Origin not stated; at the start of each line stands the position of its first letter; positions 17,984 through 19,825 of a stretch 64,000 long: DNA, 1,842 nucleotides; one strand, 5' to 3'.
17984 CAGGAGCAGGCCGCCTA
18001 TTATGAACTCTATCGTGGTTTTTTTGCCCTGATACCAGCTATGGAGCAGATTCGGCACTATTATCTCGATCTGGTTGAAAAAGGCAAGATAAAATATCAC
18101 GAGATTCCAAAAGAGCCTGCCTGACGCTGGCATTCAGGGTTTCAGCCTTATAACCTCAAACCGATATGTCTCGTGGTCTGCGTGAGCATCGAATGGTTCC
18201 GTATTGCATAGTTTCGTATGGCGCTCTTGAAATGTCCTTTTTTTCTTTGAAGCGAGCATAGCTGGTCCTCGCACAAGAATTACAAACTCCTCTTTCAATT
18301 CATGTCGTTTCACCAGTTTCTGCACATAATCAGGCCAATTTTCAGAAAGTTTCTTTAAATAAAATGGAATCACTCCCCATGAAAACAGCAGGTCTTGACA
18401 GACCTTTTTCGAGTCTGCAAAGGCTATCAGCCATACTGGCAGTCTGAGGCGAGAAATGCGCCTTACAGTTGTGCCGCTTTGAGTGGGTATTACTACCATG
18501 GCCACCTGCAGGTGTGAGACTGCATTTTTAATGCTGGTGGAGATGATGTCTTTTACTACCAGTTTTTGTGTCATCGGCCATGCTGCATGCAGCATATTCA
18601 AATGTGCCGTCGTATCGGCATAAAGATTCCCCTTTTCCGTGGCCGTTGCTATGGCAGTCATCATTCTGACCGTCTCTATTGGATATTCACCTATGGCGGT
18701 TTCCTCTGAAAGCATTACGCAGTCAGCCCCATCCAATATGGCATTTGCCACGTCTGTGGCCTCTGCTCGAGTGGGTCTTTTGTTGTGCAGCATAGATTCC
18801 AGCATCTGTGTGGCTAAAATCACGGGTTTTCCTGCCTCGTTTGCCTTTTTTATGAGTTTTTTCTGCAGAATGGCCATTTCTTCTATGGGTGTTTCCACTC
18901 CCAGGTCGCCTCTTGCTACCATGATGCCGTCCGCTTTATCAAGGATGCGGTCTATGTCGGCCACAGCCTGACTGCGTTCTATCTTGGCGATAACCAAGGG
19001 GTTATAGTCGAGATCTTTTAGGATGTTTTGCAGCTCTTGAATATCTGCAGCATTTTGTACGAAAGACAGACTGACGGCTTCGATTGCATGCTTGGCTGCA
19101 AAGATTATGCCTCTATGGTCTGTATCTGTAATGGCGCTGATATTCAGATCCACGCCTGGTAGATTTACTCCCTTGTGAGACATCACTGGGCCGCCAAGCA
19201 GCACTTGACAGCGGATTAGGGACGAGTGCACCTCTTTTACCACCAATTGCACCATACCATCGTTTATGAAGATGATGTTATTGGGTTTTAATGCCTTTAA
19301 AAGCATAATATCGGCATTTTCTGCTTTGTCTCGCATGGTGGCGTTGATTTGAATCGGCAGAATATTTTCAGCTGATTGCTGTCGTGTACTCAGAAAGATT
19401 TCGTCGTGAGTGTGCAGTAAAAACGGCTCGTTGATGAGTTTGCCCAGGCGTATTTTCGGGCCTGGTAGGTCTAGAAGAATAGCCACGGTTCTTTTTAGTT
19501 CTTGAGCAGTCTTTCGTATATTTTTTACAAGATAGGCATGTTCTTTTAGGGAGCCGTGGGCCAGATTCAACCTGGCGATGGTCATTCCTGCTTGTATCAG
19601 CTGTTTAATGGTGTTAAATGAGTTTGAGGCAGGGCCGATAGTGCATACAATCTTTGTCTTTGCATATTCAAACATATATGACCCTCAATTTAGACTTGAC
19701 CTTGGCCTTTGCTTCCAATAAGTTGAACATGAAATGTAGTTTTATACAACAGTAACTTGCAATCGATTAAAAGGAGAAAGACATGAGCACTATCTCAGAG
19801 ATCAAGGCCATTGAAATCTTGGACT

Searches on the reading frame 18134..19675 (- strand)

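Call 47: search_protein_families(library=pfam, proteins=[window:18134-19675:-], max_evalue=0.00001)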
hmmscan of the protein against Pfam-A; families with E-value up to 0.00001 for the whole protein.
window:18134-19675:- (513 aa): 2 families
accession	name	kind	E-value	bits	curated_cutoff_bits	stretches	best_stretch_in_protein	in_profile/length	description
PF00224.27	PK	-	9.9e-108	360.5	30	1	5-336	2-328/328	Pyruvate kinase, barrel domain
PF02887.21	PK_C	-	7.7e-14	52.2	28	1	378-466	3-95/114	Pyruvate kinase, alpha/beta domain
